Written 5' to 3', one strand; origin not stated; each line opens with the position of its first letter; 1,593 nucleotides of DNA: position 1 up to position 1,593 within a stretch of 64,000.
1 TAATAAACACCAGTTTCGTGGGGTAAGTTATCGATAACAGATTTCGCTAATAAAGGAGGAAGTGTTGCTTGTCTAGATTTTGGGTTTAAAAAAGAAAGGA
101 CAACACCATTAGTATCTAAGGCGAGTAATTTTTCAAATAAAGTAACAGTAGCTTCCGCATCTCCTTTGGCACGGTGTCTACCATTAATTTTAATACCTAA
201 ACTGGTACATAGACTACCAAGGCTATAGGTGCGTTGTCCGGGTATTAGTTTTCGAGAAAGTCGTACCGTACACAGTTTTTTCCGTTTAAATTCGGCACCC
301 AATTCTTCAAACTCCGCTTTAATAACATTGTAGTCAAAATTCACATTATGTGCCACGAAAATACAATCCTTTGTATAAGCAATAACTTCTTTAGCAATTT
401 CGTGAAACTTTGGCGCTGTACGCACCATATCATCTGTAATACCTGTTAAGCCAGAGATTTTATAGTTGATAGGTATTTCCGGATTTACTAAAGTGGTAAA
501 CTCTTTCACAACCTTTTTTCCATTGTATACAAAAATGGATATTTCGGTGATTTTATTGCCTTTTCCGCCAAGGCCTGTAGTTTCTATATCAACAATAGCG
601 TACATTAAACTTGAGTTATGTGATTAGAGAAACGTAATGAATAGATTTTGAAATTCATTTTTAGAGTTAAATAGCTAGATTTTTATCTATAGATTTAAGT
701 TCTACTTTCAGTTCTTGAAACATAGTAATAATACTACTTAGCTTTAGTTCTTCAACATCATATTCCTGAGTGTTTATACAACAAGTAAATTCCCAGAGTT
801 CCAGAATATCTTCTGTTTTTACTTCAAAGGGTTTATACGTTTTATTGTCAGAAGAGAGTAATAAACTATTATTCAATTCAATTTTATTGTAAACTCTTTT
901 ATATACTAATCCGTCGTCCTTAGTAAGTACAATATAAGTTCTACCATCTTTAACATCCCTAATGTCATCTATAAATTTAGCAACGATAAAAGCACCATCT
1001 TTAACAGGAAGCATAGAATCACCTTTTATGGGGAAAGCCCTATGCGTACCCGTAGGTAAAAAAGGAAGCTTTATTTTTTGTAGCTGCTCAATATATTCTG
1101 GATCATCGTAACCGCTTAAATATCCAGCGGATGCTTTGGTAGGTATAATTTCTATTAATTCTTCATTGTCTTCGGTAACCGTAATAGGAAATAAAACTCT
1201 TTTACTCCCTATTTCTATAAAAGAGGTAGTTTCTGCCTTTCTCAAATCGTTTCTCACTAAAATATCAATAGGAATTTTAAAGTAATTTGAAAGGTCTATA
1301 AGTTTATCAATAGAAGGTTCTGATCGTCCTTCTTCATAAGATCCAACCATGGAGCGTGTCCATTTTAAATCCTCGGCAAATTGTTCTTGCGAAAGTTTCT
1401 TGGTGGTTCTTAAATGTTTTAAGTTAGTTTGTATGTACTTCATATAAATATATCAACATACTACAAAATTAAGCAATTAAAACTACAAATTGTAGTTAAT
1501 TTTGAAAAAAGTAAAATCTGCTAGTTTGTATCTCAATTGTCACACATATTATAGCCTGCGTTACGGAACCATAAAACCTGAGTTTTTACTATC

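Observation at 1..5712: Self-contained mutagenesis cassette: CI-like S24 repressor, DnaE2, active DinB and an exonuclease/GIY-YIG protein, with no ImuA/ImuB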

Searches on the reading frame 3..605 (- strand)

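Call 3: search_protein_families(library=pfam, proteins=[window:3-605:-])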
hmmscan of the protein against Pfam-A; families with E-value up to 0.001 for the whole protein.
window:3-605:- (201 aa): 3 families
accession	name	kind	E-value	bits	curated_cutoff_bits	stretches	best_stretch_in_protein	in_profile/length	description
PF00929.31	RNase_T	-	7.3e-33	114.9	24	1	4-157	2-164/164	Exonuclease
PF13482.12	RNase_H_2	-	9.5e-06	26.1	22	1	4-141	2-118/165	RNase_H superfamily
PF21762.3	DEDDh_C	-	0.0009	19.9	27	0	76-157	103-185/188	DNA polymerase III subunit epsilon-like, C-terminal domain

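Call 4: search_protein_families(library=ncbifam, proteins=[window:3-605:-])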
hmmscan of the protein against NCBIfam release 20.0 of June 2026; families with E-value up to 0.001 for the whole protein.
window:3-605:- (201 aa): 27 families (the best 25 are shown)
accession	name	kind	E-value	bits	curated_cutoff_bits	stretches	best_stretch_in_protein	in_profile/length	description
NF005906.0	PRK07883.1-4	equivalog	1.2e-52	179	495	1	2-201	8-219/563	DEDD exonuclease domain-containing protein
TIGR01407.1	dinG_rel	hypoth_equivalog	1.7e-49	168.8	547.7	1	2-157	2-158/889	putative DnaQ family exonuclease/DinG family helicase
NF005981.0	PRK08074.1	equivalog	2.3e-43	148.3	789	1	2-162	5-167/931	ATP-dependent DNA helicase DinG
NF005905.0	PRK07883.1-3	equivalog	3.1e-40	138.4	508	1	2-201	26-230/581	DEDD exonuclease domain-containing protein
NF001688.0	PRK00448.1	equivalog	4e-40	137.3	873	1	2-162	425-586/1445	PolC-type DNA polymerase III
NF005907.0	PRK07883.1-5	equivalog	6.3e-39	133.8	454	1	2-201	30-234/584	DEDD exonuclease domain-containing protein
NF006316.0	PRK08517.1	equivalog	7.6e-39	133.6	247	1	2-161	72-230/270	3'-5' exonuclease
TIGR01405.1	polC_Gram_pos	equivalog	9.6e-39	132.8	1043.45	1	2-162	191-352/1211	DNA polymerase III subunit alpha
NF005569.0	PRK07246.1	equivalog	6.9e-37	127.2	794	1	2-161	9-167/820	bifunctional DnaQ family exonuclease/ATP-dependent helicase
NF005289.0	PRK06807.1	equivalog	2.9e-31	108.9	335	1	2-166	10-174/313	3'-5' exonuclease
TIGR00573.1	dnaq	subfamily_domain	8.9e-30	103.8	71.5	1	3-163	10-176/217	exonuclease, DNA polymerase III, epsilon subunit family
NF004719.0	PRK06063.1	equivalog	9.7e-28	97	389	1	2-162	18-178/331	DEDDh family exonuclease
NF005836.0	PRK07740.1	equivalog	2.9e-26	92.4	261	1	4-162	63-224/244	hypothetical protein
NF005903.0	PRK07883.1-1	equivalog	1.4e-25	89.8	1038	1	2-201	42-252/642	DEDD exonuclease domain-containing protein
NF005904.0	PRK07883.1-2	equivalog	1.8e-25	89.3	969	1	2-163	32-196/584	DEDD exonuclease domain-containing protein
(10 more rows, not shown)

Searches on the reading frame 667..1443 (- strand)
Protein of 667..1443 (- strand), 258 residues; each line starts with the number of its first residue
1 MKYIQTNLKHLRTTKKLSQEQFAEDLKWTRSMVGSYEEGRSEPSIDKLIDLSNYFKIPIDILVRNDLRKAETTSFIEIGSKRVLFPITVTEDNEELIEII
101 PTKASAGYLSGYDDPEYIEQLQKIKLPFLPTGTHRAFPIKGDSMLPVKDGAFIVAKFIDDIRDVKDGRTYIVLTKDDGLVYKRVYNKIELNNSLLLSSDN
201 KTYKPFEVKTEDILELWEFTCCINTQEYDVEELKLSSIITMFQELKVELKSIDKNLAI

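Call 3: search_protein_families(library=pfam, proteins=[window:667-1443:-])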
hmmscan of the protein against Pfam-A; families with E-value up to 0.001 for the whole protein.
window:667-1443:- (258 aa): 4 families
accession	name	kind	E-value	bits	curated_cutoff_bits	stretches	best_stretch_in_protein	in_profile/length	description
PF01381.28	HTH_3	-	1.8e-12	47.5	23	1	8-62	1-55/55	Helix-turn-helix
PF12844.13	HTH_19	-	6.5e-10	39.2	30.2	1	7-63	3-59/64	Helix-turn-helix domain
PF00717.28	Peptidase_S24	-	4.3e-08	33.3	23.3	1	100-211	3-106/116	Peptidase S24-like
PF13560.12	HTH_31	-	9.4e-07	29.5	27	1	8-55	6-54/64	Helix-turn-helix domain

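Call 4: search_protein_families(library=ncbifam, proteins=[window:667-1443:-])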
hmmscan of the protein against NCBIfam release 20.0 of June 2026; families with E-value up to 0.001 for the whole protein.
window:667-1443:- (258 aa): 8 families
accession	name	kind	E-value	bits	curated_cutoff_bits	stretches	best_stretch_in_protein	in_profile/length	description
NF041951.1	phage_RstR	subfamily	2.5e-12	47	80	1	4-70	3-69/108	RstR family transcriptional repressor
NF052239.1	antitox_spr1629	equivalog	1.2e-06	27.8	335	1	3-70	2-70/377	spr1629 family repressor/antitoxin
NF003162.0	PRK04140.1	equivalog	1.2e-05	24.5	263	1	7-60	130-187/317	transcriptional regulator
NF047948.1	male_kill_WMK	equivalog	2.9e-05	23.7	300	1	5-68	164-227/300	WO male-killing family protein Wmk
NF048000.1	ECH1013_TF_S24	equivalog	4.2e-05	23.5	300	1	29-213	28-191/204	ECH_1013 family putative transcriptional regulator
NF050110.1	TransRegBldD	equivalog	0.00017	21.3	250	1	5-67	10-74/162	transcriptional regulator BldD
TIGR03830.1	CxxCG_CxxCG_HTH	subfamily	0.00026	20.8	61.8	1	5-49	67-113/127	type II TA system antitoxin MqsA family protein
NF047542.1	telomere_Tap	equivalog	0.00095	18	600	0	9-47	23-61/695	telomere-associated protein Tap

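Call 33: search_solved_structures(query=window:667-1443:-, show_alignments=3, max_evalue=0.01)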
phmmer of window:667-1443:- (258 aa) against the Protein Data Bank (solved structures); distinct sequences matched with E-value up to 0.01: 4.
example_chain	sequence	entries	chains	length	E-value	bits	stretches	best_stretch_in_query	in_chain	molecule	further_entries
3op9_A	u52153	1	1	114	0.00018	24.5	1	6-64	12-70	Pli0006 protein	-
2xiu_A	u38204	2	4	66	0.0016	21.3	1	5-61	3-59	CYLR2 | CYLR2 SYNONYM CYTOLYSIN REPRESSOR 2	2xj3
1utx_A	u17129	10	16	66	0.0017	21.3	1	5-61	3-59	CYLR2 | cytolysin regulator 2 | PUTATIVE TRANSCRIPTION REGULATOR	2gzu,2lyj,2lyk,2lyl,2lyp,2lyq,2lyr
2ewt_A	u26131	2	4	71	0.0043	19.9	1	3-62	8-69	putative DNA-binding protein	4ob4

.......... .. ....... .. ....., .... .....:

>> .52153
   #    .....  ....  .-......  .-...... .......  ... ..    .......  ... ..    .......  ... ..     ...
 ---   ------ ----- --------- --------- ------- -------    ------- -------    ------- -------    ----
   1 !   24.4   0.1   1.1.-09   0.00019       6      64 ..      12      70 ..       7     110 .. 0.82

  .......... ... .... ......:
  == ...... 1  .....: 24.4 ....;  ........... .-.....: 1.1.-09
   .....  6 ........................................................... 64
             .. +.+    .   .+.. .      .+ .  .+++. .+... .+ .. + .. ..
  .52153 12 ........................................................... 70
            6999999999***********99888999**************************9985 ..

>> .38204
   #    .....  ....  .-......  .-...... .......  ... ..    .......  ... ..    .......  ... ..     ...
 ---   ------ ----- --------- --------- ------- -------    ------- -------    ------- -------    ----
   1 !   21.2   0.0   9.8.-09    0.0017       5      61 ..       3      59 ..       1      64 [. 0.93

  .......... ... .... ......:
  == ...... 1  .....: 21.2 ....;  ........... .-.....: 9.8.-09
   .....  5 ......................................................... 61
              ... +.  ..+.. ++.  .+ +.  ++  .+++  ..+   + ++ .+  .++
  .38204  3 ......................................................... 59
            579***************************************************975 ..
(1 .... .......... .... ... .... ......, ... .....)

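Call 76: predict_structure(alignment_id=A2)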
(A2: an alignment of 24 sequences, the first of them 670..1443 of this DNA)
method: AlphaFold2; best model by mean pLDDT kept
length: 258 residues; sequences in the alignment: 24
mean_pLDDT: 64.4   pTM: 0.47
mean pLDDT of the five models: 64.4, 63.4, 62.1, 60.1, 59.1
residues with pLDDT >= 90: 34; 70-90: 89; 50-70: 41; < 50: 94
segments of 3 or more residues with pLDDT < 50: 71-131, 227-258
pLDDT, mean of each block of 10 residues (from residue 1): 80 84 92 91 81 68 68 38 30 40 39 37 40 61 62 75 89 76 90 87 85 83 54 44 40 33
secondary structure, 60 per line:
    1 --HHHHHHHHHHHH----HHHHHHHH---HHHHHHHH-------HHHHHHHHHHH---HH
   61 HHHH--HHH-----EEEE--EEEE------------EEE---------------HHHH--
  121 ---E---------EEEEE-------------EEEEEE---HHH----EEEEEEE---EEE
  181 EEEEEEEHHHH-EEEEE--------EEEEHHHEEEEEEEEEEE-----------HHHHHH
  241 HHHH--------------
elements in order: H3-14 H19-26 H30-37 H45-55 H59-64 E75-78 E81-84 E97-99 H115-118 E134-138 E152-157 E168-174 E178-187 H188-191 E193-197 E206-209 E213-223 H235-244

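Call 79: fold_search(model_id=the predicted structure, library=pdb)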
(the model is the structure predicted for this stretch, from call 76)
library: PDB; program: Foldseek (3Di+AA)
matches with E <= 10: 1111; with E <= 0.001: 31
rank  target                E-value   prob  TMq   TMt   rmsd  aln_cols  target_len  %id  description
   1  3k2z_A                3.0e-06  1.00  0.40  0.53  11.8       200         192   16  Crystal structure of a LexA protein from Thermotoga maritima (released 2010-10-06)
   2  3k2z_B                1.3e-05  1.00  0.41  0.53  12.6       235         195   14  Crystal structure of a LexA protein from Thermotoga maritima (released 2010-10-06)
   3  7jvt_D                2.0e-05  1.00  0.32  0.39  10.2       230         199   12  Crystal structure of a lambda-186 hybrid repressor (released 2021-09-08)
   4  3jsp_A                2.1e-05  1.00  0.38  0.48  12.2       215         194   12  Classic Protein With a New Twist: crystal structure of a LexA repressor DNA complex (released 2010-08-18)
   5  3jsp_B                3.4e-05  1.00  0.33  0.43  13.0       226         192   14  Classic Protein With a New Twist: crystal structure of a LexA repressor DNA complex (released 2010-08-18)
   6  1jhf_A                4.6e-05  1.00  0.37  0.47  10.0       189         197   16  LEXA G85D MUTANT (released 2001-09-19)
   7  7jvt_C                4.9e-05  1.00  0.33  0.39   9.3       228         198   13  Crystal structure of a lambda-186 hybrid repressor (released 2021-09-08)
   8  1jhc                  5.1e-05  1.00  0.29  0.54   3.4       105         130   20  LEXA S119A C-TERMINAL TRYPTIC FRAGMENT (released 2001-09-19)
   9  7b5g_C                5.1e-05  1.00  0.36  0.65   4.2       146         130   17  Crystal structure of E.coli LexA in complex with nanobody NbSOS3(Nb14527) (released 2022-09-14)
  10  7b5g_A                5.1e-05  1.00  0.37  0.65   4.4       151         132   18  Crystal structure of E.coli LexA in complex with nanobody NbSOS3(Nb14527) (released 2022-09-14)
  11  3bdn_A                5.1e-05  1.00  0.32  0.34  17.3       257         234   16  Crystal Structure of the Lambda Repressor (released 2008-04-15)
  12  7ocj_F                5.5e-05  1.00  0.38  0.68   4.3       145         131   16  Crystal structure of E.coli LexA in complex with nanobody NbSOS2(Nb14509) (released 2022-10-26)
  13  7b5g_G                5.5e-05  1.00  0.37  0.66   4.3       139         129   16  Crystal structure of E.coli LexA in complex with nanobody NbSOS3(Nb14527) (released 2022-09-14)
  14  1jhe_A                6.1e-05  1.00  0.28  0.56   2.5        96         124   21  LEXA L89P Q92W E152A K156A MUTANT (released 2001-09-19)
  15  1jhh_B                6.5e-05  1.00  0.28  0.58   2.5        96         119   20  LEXA S119A MUTANT (released 2001-09-19)
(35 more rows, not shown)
